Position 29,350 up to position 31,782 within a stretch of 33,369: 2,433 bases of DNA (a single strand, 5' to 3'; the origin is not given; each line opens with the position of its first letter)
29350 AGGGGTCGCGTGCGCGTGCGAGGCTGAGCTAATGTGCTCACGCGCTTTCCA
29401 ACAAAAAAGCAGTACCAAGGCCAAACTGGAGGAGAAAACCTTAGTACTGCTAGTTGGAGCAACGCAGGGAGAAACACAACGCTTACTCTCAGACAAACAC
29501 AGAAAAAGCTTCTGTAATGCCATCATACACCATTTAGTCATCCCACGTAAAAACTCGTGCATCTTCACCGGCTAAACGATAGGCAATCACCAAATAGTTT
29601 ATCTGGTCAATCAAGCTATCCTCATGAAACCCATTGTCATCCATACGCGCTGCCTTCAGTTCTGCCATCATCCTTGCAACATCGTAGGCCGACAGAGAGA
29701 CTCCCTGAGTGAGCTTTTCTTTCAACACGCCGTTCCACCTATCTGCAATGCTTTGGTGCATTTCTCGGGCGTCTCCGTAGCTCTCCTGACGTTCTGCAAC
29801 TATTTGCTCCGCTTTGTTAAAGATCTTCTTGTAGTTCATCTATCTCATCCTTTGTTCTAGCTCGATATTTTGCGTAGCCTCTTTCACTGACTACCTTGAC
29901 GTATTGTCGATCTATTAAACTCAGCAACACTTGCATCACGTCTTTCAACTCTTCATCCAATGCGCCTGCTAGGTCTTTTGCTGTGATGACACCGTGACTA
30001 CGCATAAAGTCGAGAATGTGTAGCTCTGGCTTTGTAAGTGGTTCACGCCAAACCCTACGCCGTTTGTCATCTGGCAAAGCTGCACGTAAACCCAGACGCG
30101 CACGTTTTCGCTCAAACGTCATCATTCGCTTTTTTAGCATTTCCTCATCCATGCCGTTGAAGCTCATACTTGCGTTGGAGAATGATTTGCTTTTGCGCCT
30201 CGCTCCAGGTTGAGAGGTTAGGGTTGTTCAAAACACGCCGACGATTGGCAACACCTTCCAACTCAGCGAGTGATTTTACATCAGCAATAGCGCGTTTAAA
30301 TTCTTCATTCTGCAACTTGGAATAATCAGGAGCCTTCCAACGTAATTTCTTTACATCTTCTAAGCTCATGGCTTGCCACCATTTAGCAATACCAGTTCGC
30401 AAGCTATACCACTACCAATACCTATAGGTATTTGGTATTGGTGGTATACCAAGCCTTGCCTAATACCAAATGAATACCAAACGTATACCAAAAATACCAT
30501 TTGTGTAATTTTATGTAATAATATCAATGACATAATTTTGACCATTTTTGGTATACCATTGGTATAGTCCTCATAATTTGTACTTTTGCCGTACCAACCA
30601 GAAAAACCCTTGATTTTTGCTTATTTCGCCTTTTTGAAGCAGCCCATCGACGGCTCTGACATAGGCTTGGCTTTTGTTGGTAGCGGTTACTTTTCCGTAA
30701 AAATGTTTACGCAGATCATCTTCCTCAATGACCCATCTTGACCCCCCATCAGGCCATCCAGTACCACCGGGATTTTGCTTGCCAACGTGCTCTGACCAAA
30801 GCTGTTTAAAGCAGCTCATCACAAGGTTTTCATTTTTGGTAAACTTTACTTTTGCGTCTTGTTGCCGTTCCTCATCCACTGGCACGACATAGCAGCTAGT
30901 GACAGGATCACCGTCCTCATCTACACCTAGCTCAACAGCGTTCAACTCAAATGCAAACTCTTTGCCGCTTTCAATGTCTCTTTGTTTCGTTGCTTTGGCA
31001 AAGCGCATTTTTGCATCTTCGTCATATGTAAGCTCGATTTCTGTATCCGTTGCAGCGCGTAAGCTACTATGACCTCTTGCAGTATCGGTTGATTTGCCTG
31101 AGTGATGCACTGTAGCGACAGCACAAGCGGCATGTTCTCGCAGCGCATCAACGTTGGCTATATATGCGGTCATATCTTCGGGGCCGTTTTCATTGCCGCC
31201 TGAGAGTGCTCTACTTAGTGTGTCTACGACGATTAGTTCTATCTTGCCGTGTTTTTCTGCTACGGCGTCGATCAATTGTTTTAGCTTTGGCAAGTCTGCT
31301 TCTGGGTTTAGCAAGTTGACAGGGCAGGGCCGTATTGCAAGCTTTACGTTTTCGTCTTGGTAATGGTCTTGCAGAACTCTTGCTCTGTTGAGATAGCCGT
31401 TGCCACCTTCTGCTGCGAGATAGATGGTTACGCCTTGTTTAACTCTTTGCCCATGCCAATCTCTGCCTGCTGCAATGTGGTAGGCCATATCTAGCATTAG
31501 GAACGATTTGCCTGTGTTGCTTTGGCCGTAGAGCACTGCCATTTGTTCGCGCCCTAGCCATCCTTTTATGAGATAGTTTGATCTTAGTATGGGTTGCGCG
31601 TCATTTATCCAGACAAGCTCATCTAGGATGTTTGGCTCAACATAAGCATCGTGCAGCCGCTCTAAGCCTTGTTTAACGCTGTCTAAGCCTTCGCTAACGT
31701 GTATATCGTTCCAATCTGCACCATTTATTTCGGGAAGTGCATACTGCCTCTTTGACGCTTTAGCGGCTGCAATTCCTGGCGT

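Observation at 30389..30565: Iteron array plus AT-rich tract beside the primase/helicase gene: candidate origin of replication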

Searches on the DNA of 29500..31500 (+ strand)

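Call 5: search_dna_similar(query=window:29800-31200:+, collection=phages, mode=distant)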
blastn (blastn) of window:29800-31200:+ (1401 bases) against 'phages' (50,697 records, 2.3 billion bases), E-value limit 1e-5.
No match.

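Call 57: search_rna_families(source=window, start=29500, end=31500, threshold=evalue, max_evalue=1)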
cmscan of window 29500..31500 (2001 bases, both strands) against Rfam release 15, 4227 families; matches with E-value up to 1: 1.
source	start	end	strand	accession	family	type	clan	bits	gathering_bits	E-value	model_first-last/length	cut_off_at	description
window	30416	30486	+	RF04064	MIR5267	Gene; miRNA;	-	24.8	87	0.21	1-81/81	no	MIR5267 microRNA precursor family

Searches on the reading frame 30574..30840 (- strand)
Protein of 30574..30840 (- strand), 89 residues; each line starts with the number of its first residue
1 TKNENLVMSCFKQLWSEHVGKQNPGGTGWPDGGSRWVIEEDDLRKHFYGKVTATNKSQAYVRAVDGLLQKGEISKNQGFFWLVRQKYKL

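Call 50: search_protein_families(library=pfam, proteins=[window:30574-30840:-], max_evalue=10)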
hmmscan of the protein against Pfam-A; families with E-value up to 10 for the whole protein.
window:30574-30840:- (89 aa): 0 families

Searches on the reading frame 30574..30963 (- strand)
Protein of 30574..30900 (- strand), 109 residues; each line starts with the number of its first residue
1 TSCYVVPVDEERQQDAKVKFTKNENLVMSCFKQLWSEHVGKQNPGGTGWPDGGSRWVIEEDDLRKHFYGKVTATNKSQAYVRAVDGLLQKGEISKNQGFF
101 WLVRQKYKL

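Call 30: find_homologous_proteins(query=window:30574-30900:-, max_evalue=0.001)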
Query window:30574-30900:-: no candidate shares three 5-residue words with the query. No homologue found.

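Call 42: predict_structure(alignment_id=A1)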
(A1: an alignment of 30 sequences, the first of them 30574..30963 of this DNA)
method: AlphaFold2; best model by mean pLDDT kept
length: 130 residues; sequences in the alignment: 30
mean_pLDDT: 88.0   pTM: 0.68
mean pLDDT of the five models: 88.0, 87.9, 86.7, 83.3, 83.0
residues with pLDDT >= 90: 83; 70-90: 33; 50-70: 14; < 50: 0
segments of 3 or more residues with pLDDT < 50: none
pLDDT, mean of each block of 10 residues (from residue 1): 71 84 78 66 94 95 93 94 96 94 96 94 90
secondary structure, 60 per line:
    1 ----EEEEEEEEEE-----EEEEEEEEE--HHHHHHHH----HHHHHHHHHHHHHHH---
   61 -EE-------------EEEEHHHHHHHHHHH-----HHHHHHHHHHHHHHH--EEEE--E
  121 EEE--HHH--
elements in order: E5-14 E20-28 H31-38 H43-57 E77-80 H81-91 H97-111 E114-117 E120-123

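Call 45: fold_search(model_id=the predicted structure, library=pdb)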
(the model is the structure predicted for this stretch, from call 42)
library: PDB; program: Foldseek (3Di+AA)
matches with E <= 10: 456; with E <= 0.001: 0
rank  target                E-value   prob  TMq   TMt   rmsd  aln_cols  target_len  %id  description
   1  2zcw                  9.7e-03  0.93  0.39  0.28  14.9       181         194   14  Crystal Structure of TTHA1359, a Transcriptional Regulator, CRP/FNR family from Thermus thermophilus HB8 (released 2007-12-04)
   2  7dg2_A                1.6e-02  0.97  0.40  0.25  11.1       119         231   12  Nse1-Nse3-Nse4 complex (released 2021-05-26)
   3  3r6s_F                3.4e-02  0.97  0.42  0.27   8.3       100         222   18  Crystal structure of GlxR transcription factor from Corynebacterium glutamicum with cAMP (released 2012-03-28)
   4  8as8_C                3.6e-02  0.85  0.42  0.30  10.5       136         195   20  E. coli Wadjet JetABC monomer (released 2022-12-14)
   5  8b9d_4                4.1e-02  0.99  0.39  0.09   4.6        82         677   12  Human replisome bound by Pol Alpha (released 2023-08-09)
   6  5v89_C                5.5e-02  0.99  0.37  0.65   3.0        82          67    7  Structure of DCN4 PONY domain bound to CUL1 WHB (released 2017-05-24)
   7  2h6c_A                5.5e-02  0.60  0.35  0.23  17.5       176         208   10  Crystal structure of reduced CprK in absence of any ligand (released 2006-07-04)
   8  1yqa_MODEL_1_A        6.3e-02  0.99  0.45  0.63   3.4        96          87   17  Engineering the structural stability and functional properties of the GI domain into the intrinsically unfolde (released 2005-05-24)
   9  2va8_B                6.7e-02  0.99  0.32  0.07   2.0        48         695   25  DNA Repair Helicase Hel308 (released 2008-01-15)
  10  1ft9_B                6.7e-02  0.87  0.35  0.24   7.0        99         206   10  STRUCTURE OF THE REDUCED (FEII) CO-SENSING PROTEIN FROM R. RUBRUM (released 2000-10-09)
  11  3r6s_C                7.6e-02  0.91  0.40  0.26   7.6        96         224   16  Crystal structure of GlxR transcription factor from Corynebacterium glutamicum with cAMP (released 2012-03-28)
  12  5zuz_MODEL_1_A        8.0e-02  0.80  0.34  0.41  10.4       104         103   12  Solution Structure of the DNA-Binding Domain of Rok (released 2018-10-17)
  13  8a3t_T                9.7e-02  0.69  0.31  0.07  12.6       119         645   14  S. cerevisiae APC/C-Cdh1 complex (released 2022-08-31)
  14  8a5y_T                1.0e-01  0.69  0.31  0.07  12.5       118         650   14  S. cerevisiae apo unphosphorylated APC/C. (released 2022-08-31)
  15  8yz7                  1.1e-01  0.54  0.37  0.27  15.3       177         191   12  Crystal structure of DdrI, a CRP family protein from Deinococcus radiodurans (released 2024-07-03)
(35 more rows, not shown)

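Call 49: search_solved_structures(query=A1, max_evalue=10)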
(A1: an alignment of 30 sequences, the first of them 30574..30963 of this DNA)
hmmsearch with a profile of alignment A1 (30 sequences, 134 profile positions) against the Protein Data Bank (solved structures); distinct sequences matched with E-value up to 10: 5.
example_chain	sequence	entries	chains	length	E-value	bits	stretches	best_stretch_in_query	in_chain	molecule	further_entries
2qc5_A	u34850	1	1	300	0.14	15.3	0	53-125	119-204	Streptogramin B lactonase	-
1gqe_A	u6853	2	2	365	0.61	13.2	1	22-100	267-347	RELEASE FACTOR 2 | peptide chain release factor RF-2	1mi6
5dyn_A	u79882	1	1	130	0.94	12.6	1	10-71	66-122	Putative peptidase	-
4iqw_A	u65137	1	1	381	1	12.5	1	84-127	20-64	DNA nucleotidylexotransferase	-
4iqv_A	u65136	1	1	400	1.2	12.3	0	84-127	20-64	DNA nucleotidylexotransferase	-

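Call 68: search_protein_representatives(alignment_id=A1)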
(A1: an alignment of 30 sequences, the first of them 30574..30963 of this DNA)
Query: 30 sequences, 134 profile positions. Proteins with E-value up to 0.001 (for the whole library): 999; up to 1e-10: 91; up to 1e-30: 20. The best 150 are listed.
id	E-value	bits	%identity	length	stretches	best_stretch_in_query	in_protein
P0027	3.1e-52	192.3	-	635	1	1-132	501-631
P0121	9.5e-51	187.4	-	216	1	1-133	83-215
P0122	1.2e-49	183.8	-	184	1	2-131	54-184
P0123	2.4e-49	182.9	-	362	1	2-133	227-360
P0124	3.9e-49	182.2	-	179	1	1-131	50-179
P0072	3.0e-47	176.1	-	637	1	2-133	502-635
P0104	1.4e-46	174.0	-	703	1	3-131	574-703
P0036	3.2e-46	172.8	-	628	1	1-127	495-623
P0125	6.2e-46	171.8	-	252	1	2-132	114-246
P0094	2.5e-44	166.7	-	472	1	1-131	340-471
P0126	2.8e-44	166.5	-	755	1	3-131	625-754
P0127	4.1e-44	165.9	-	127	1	10-131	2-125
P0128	2.0e-43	163.7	-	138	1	1-133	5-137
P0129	9.9e-43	161.5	-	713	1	2-131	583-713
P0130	5.3e-42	159.1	-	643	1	2-130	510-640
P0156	4.4e-19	84.9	-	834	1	2-123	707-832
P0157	1.3e-18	83.4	-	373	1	3-126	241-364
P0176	1.2e-15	73.8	-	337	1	3-127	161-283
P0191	5.6e-13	65.2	-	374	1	2-123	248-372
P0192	6.4e-13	65.0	-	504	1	2-124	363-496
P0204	5.6e-11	58.7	-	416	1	2-124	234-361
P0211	3.1e-10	56.3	-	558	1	5-129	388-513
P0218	1.1e-09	54.5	-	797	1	1-125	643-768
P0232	6.7e-09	52.0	-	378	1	2-128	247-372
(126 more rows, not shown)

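Call 69: search_protein_families(library=pfam, proteins=[P0126, P0156, P0218, P0157, P0191, P0232, P0204, P0211, P0176, P0192], max_evalue=0.001)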
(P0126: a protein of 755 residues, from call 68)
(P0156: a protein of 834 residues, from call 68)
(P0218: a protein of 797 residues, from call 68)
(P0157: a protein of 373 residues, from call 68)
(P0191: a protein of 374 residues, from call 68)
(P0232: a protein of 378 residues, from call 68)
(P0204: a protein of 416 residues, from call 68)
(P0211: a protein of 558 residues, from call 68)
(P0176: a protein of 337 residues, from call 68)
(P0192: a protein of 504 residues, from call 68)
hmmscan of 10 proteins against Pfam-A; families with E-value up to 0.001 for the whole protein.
P0126 (755 aa): 1 family
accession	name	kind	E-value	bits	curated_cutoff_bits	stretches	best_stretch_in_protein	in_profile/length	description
PF13481.12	AAA_25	-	9e-38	130.3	27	1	402-582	7-194/195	AAA domain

P0156 (834 aa): 1 family
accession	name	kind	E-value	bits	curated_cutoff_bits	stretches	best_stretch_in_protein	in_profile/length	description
PF13481.12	AAA_25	-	3.7e-37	128.3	27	1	501-662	22-193/195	AAA domain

P0218 (797 aa): 1 family
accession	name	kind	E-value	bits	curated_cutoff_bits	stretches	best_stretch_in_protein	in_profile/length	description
PF13481.12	AAA_25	-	6.7e-38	130.7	27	1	429-601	11-194/195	AAA domain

P0157 (373 aa): 1 family
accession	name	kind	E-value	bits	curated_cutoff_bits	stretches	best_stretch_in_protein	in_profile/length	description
PF13481.12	AAA_25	-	2e-36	125.9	27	1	41-196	24-193/195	AAA domain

P0191 (374 aa): 1 family
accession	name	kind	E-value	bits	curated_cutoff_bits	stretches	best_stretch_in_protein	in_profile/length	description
PF13481.12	AAA_25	-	3.3e-33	115.4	27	1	39-205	18-194/195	AAA domain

P0232 (378 aa): 1 family
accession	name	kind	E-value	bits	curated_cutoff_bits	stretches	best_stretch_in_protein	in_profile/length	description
PF13481.12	AAA_25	-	7.2e-38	130.6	27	1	32-200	21-194/195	AAA domain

P0204 (416 aa): 1 family
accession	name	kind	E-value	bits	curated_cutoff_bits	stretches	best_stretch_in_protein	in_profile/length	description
PF13481.12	AAA_25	-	3.2e-29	102.4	27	1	21-191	24-193/195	AAA domain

P0211 (558 aa): 2 families
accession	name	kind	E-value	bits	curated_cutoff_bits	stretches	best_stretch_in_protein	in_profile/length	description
PF13481.12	AAA_25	-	3.8e-31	108.7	27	1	182-346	22-193/195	AAA domain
PF00772.26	DnaB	-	3.4e-28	98.1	23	1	14-115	2-103/103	DnaB-like helicase N terminal domain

P0176 (337 aa): 1 family
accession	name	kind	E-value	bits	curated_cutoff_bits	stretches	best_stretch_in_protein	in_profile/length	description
PF13481.12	AAA_25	-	2.6e-20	73.3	27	1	2-118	69-194/195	AAA domain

P0192 (504 aa): 2 families
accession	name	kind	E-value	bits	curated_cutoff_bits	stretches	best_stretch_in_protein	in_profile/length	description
PF13481.12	AAA_25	-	2.3e-34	119.2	27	1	155-321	24-194/195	AAA domain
PF06745.19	ATPase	-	8.9e-05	22.4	26.6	1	169-357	24-207/231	KaiC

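Call 70: find_encoding_contigs(protein=P0232, flank=1500, max_places=3)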
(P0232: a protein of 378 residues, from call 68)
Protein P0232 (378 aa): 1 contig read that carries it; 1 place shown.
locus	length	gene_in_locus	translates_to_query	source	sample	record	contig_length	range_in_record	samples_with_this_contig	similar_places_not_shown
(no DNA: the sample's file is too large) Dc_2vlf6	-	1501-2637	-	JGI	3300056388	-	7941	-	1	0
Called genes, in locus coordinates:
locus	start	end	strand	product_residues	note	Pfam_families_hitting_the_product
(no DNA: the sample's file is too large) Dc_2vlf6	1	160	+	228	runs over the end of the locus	-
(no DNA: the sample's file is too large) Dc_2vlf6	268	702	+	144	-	PF12728:HTH_17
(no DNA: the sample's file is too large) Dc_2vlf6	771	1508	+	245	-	PF09250:Prim-Pol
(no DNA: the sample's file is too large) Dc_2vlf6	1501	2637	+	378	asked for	PF13481:AAA_25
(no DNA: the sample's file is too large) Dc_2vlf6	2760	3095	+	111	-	-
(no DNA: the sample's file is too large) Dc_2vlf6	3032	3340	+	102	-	-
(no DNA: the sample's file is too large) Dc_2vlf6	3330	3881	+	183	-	-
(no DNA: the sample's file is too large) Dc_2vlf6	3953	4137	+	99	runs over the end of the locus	-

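Call 71: find_encoding_contigs(protein=P0211, flank=1500, max_places=3)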
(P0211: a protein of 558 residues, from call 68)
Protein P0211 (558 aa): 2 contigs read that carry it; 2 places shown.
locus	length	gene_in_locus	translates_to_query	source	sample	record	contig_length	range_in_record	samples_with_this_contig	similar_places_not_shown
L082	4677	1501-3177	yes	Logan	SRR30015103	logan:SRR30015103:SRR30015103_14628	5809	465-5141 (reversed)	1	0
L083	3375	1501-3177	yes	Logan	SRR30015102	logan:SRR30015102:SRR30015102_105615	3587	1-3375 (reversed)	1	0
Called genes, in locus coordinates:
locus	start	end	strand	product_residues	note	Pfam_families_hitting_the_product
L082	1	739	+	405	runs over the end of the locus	PF13356:Arm-DNA-bind_3, PF22022:Phage_int_M, PF00589:Phage_integrase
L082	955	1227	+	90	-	-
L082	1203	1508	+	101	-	-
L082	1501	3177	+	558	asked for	PF00772:DnaB, PF13481:AAA_25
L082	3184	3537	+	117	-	-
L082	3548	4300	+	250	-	-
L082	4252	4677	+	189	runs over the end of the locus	-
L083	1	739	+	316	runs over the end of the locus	?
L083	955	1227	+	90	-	-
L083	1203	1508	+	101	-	-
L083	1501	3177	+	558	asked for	PF00772:DnaB, PF13481:AAA_25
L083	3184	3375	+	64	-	?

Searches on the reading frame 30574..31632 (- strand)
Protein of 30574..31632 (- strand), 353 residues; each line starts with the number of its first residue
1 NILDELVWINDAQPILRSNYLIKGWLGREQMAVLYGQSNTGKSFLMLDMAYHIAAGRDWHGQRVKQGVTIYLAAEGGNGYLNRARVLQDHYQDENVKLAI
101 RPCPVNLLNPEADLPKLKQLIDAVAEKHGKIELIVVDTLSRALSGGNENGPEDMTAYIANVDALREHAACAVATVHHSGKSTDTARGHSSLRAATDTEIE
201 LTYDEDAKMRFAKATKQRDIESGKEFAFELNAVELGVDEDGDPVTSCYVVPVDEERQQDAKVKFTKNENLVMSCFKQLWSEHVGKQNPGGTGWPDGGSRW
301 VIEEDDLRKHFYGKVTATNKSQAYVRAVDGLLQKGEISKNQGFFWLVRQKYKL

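Call 85: search_dna_similar(query=window:30574-31632:-, collection=plasmids, mode=protein, max_rows=25, max_evalue=1e-10)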
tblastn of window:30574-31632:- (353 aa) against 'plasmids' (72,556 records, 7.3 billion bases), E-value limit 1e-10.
Records with a match: 17; places in all: 18; records where one place covers at least 80% of the query: 2.
Best place of each record, by identity: <60% 17.
By first word of the organism name: Sinorhizobium 3; Escherichia 2; Methylobacterium 2; Pseudorhodobacter 1; Azospirillum 1; Salmonella 1; Klebsiella 1; Polaromonas 1; Diaphorobacter 1; Xanthobacter 1; and 3 more.
By predicted mobility (MOB-suite, as given by PLSDB): non-mobilizable 16; mobilizable 1.
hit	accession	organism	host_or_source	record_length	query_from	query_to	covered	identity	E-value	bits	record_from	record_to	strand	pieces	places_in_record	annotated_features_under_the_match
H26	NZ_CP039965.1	Pseudorhodobacter turbinis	single bacterial isolate,Turban shell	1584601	1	345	98%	36.2%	3e-54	199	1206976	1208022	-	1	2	record has no annotation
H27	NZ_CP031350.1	Escherichia coli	Cattle,whole organism,feces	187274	19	277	73%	36.4%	4e-35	143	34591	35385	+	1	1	helicase RepA family protein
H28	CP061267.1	Escherichia coli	Sheep,cell culture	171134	19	276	73%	36.5%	5e-35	143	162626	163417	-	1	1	AAA family ATPase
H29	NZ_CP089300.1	Methylobacterium currus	Solanum lycopersicum,single cell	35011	3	346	97%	26.0%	3e-20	99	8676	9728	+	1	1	AAA family ATPase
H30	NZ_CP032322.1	Azospirillum argentinense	soil sample,Agricultural field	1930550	20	291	77%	31.8%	3e-27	120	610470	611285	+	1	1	record has no annotation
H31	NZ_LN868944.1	Salmonella enterica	Homo sapiens,feces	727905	19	267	71%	34.6%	1e-32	136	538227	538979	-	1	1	helicase RepA family protein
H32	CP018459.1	Klebsiella pneumoniae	Homo sapiens,tracheal secretion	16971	16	257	69%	35.4%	5e-30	128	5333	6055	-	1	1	hypothetical protein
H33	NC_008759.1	Polaromonas naphthalenivorans CJ2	-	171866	20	249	65%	35.7%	2e-32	135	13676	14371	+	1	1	helicase RepA family protein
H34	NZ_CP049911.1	Diaphorobacter sp. HDW4A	Hydrophilus acuminatus,single bacterial ...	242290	24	262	68%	32.5%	7e-18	92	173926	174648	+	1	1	AAA family ATPase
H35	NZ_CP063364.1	Xanthobacter dioxanivorans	pure culture,active sludge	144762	20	283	75%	29.3%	6e-28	122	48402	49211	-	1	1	AAA family ATPase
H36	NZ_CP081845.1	Caenibius sp. WL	mixed culture,soil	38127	19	233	61%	34.7%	2e-28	124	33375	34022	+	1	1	AAA family ATPase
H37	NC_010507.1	Methylobacterium radiotolerans JCM 2831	-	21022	6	250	69%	30.3%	7e-17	89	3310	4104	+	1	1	AAA family ATPase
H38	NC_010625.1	Paraburkholderia phymatum STM815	-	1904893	12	255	69%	30.2%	1e-19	98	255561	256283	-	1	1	record has no annotation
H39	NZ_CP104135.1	Sinorhizobium sp. C101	Phaseolus vulgaris,cell ...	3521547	5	236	66%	31.7%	3e-23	108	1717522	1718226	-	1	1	none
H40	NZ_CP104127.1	Sinorhizobium sp. M103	Phaseolus vulgaris,cell ...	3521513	5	236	66%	31.7%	4e-23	107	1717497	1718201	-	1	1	none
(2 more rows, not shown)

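Call 86: get_annotated_region(hit=H29, flank=2500)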
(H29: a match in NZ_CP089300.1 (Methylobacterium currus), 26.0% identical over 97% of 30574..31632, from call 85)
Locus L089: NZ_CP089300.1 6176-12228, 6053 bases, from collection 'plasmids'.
description: Methylobacterium currus strain TP-3 plasmid unnamed4, complete sequence
organism: Methylobacterium currus (NCBI taxid 2051553)
taxonomy: Bacteria; Pseudomonadota; Alphaproteobacteria; Hyphomicrobiales; Methylobacteriaceae; Methylobacterium; Methylobacterium currus
host: -; source: Solanum lycopersicum,single cell; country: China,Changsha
typing (MOB-suite, as given by PLSDB): non-mobilizable
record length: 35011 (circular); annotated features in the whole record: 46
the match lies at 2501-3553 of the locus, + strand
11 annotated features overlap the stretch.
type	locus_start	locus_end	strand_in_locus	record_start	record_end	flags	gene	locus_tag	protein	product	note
CDS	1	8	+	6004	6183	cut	-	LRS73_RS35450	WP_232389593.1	helix-turn-helix domain-containing protein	-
CDS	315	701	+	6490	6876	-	-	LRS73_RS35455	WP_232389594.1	hypothetical protein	-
CDS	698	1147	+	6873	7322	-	-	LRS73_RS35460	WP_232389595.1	hypothetical protein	-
CDS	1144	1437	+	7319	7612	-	-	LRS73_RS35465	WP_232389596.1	hypothetical protein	-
CDS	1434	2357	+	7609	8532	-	-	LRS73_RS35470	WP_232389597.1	toprim domain-containing protein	-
CDS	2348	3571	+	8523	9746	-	-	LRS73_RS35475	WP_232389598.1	AAA family ATPase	-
CDS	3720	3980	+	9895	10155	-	-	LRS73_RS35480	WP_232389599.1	hypothetical protein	-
CDS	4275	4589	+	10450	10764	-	-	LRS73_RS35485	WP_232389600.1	hypothetical protein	-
CDS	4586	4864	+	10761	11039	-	-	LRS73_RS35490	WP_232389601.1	hypothetical protein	-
CDS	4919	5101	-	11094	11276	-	-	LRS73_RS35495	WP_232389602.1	hypothetical protein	-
CDS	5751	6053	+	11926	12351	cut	-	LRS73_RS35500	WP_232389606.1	DUF5681 domain-containing protein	-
